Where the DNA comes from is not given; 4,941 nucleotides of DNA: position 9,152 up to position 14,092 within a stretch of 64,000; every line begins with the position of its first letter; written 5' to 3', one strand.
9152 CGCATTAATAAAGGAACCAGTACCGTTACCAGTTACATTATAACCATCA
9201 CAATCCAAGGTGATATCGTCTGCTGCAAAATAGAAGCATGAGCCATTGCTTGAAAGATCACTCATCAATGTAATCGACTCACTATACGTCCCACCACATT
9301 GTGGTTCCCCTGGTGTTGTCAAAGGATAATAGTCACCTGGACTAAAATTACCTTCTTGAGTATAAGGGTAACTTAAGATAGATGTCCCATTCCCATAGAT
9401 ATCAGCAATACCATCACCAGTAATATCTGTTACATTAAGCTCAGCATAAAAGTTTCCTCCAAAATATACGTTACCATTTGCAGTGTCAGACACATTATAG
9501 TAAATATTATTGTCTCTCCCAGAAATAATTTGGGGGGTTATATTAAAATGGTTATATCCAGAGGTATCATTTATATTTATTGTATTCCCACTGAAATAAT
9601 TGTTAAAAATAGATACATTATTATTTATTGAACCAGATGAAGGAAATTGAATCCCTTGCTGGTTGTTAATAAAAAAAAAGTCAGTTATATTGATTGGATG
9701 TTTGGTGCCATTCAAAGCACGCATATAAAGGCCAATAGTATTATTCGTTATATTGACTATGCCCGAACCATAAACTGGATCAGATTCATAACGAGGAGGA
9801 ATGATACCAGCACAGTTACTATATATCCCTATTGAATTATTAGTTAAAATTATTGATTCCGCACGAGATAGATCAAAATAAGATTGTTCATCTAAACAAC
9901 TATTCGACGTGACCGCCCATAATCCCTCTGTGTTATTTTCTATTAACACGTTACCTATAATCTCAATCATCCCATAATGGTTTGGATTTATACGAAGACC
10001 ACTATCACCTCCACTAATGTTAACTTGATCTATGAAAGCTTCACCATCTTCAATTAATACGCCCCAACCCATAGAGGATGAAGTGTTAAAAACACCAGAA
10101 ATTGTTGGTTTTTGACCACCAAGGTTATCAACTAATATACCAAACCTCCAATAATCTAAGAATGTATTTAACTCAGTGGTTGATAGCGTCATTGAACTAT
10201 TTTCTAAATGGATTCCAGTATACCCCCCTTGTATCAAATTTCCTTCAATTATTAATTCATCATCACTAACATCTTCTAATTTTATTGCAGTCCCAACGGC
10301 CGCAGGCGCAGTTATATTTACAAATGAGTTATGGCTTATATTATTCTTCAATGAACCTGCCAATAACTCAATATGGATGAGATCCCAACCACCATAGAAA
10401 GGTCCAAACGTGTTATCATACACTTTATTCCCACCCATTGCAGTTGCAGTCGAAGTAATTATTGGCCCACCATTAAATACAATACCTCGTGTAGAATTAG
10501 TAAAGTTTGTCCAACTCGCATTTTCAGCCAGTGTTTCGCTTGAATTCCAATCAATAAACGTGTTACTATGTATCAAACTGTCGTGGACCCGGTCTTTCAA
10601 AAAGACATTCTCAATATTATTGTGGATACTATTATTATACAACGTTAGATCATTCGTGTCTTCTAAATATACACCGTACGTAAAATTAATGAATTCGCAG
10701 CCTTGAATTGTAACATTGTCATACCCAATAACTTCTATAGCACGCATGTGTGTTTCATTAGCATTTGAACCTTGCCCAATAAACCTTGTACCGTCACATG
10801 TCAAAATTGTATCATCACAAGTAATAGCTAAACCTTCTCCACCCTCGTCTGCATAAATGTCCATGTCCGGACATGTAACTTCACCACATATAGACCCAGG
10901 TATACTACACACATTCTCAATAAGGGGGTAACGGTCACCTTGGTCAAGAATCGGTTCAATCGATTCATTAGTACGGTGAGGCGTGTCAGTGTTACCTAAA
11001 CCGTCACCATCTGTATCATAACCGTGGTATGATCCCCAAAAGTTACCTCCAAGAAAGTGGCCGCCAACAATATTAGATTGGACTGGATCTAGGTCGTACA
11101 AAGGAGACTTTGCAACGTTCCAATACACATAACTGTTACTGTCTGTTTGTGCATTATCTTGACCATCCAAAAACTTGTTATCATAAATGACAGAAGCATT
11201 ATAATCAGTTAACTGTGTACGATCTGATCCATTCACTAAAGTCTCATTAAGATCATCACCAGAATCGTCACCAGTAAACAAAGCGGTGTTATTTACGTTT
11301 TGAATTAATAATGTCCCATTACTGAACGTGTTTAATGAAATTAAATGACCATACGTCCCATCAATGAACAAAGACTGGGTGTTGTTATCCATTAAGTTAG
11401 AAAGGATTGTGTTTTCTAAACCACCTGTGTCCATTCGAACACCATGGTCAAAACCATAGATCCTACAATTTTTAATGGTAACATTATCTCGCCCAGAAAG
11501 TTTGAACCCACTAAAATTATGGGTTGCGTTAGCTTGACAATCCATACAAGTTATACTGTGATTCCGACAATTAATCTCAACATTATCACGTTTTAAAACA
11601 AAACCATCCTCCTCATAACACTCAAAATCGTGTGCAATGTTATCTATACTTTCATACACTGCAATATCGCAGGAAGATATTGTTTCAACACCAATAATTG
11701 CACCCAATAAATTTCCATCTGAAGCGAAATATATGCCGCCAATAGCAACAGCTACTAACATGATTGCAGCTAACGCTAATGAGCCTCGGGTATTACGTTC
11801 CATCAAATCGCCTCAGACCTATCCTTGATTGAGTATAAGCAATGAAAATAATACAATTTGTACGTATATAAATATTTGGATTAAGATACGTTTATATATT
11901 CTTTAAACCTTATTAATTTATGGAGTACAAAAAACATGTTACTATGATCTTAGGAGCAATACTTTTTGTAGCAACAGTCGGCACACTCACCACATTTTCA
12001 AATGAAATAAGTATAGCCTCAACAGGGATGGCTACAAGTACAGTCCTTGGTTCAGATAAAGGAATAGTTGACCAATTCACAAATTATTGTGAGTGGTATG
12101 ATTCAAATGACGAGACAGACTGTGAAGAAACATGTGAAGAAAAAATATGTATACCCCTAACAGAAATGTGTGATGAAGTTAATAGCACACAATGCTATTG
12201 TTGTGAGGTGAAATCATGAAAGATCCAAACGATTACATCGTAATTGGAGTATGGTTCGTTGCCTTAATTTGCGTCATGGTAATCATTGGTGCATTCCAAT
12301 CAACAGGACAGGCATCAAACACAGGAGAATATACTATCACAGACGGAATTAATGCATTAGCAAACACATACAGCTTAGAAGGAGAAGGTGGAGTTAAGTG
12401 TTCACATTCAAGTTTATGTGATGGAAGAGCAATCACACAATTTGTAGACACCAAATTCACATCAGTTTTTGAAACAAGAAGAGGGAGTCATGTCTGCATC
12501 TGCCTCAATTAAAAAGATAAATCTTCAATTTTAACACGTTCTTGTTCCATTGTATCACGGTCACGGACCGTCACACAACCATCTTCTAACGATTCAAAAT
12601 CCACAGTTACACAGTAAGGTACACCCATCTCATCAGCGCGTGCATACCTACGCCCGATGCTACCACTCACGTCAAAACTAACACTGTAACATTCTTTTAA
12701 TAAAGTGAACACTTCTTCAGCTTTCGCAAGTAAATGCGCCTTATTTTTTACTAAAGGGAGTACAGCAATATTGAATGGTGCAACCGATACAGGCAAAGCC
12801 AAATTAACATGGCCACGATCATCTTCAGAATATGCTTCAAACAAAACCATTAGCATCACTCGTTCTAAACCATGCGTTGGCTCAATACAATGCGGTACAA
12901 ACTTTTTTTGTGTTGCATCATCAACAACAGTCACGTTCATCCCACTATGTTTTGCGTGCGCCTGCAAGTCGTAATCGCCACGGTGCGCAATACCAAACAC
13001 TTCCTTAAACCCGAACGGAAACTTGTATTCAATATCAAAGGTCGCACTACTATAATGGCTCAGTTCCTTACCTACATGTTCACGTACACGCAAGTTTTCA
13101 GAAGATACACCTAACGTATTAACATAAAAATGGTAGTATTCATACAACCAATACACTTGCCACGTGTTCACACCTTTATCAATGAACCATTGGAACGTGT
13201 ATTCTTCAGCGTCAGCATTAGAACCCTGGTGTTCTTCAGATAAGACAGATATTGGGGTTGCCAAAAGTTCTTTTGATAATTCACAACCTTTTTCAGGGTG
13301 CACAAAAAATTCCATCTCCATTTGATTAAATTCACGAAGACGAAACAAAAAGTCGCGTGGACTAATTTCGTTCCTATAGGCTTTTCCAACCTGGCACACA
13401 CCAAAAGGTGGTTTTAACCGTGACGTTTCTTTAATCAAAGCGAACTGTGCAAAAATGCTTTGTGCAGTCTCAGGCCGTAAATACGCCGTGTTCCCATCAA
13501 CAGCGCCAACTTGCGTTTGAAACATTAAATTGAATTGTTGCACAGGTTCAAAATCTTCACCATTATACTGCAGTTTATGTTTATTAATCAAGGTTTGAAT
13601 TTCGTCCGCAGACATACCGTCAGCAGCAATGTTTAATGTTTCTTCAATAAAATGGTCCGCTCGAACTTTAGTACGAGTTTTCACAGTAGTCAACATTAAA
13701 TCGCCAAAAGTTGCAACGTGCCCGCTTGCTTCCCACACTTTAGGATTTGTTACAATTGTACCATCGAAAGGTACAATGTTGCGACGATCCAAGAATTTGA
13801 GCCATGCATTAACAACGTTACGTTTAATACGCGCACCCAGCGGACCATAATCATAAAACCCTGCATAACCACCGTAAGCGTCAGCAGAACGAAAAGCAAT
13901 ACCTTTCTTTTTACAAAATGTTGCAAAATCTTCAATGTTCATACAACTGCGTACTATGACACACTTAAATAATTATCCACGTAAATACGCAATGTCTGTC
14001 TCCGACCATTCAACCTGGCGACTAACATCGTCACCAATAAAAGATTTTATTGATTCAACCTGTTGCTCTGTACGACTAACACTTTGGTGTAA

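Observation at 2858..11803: About 9 kb gene for a 2,981-aa beta-helix (NosD-like) surface protein with cytoplasmic coiled-coil tail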

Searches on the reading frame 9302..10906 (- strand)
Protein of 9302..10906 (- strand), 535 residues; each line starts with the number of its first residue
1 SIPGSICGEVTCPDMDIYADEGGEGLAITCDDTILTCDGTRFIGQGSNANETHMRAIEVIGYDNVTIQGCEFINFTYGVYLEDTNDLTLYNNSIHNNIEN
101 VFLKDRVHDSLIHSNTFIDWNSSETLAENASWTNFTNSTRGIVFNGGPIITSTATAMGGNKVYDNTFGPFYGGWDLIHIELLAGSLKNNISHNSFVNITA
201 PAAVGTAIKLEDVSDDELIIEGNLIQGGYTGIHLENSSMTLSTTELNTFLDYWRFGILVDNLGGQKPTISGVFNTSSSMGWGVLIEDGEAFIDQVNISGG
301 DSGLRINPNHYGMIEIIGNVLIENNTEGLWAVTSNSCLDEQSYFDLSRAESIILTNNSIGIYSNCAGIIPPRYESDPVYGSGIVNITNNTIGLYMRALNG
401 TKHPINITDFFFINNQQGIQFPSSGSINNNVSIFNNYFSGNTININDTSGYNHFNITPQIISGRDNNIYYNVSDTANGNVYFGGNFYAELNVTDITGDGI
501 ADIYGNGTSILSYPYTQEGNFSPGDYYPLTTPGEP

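Call 11: search_protein_families(library=pfam, proteins=[window:9302-10906:-], max_evalue=0.1)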
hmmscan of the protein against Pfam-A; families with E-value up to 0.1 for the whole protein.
window:9302-10906:- (535 aa): 2 families
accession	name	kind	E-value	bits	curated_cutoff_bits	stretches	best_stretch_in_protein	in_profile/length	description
PF05048.19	NosD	-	2e-09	37.7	23.6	2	45-197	51-171/212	Periplasmic copper-binding protein (NosD)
PF13229.12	Beta_helix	-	5.8e-09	36.2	25.9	3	46-167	38-158/158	Right handed beta helix region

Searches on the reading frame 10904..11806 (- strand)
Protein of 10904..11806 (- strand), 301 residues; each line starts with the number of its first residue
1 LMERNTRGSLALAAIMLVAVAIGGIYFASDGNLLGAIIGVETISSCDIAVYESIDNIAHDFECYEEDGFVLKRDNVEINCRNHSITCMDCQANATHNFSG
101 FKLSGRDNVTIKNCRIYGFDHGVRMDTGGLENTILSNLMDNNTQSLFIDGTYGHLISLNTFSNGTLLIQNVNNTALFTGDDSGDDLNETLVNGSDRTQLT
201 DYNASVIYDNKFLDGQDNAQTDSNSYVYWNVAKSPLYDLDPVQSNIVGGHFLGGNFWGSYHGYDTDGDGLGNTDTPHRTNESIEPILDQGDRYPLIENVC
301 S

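Call 11: search_protein_families(library=pfam, proteins=[window:10904-11806:-], max_evalue=0.1)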
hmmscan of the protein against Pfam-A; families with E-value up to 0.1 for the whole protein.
window:10904-11806:- (301 aa): 2 families
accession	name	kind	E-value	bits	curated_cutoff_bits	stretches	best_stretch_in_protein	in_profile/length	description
PF05048.19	NosD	-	4.2e-14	52.9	23.6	1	44-262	6-212/212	Periplasmic copper-binding protein (NosD)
PF13229.12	Beta_helix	-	0.00016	21.8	25.9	2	100-216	2-114/158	Right handed beta helix region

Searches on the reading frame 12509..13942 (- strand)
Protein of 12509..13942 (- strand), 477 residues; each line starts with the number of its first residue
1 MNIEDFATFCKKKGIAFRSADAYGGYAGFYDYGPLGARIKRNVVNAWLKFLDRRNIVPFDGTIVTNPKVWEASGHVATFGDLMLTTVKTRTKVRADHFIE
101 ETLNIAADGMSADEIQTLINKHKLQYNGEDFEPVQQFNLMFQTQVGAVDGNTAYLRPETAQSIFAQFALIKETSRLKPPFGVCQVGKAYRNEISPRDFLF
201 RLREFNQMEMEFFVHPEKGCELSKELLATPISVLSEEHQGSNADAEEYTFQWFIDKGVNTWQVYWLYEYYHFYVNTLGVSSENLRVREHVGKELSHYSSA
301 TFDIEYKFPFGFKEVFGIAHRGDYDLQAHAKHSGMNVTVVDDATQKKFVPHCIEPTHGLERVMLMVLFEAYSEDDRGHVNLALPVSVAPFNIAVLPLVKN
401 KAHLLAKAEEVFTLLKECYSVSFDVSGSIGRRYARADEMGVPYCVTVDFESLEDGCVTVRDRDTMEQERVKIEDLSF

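Call 10: search_protein_families(library=pfam, proteins=[window:12509-13942:-], max_evalue=0.001)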
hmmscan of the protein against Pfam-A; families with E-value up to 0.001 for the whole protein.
window:12509-13942:- (477 aa): 2 families
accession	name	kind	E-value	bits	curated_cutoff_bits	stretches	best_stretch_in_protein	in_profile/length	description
PF03129.25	HGTP_anticodon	-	8.7e-21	74.3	21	1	392-475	2-87/94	Anticodon binding domain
PF00587.30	tRNA-synt_2b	-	2.5e-08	34.6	29.3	1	151-367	9-176/179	tRNA synthetase class II core domain (G, H, P, S and T)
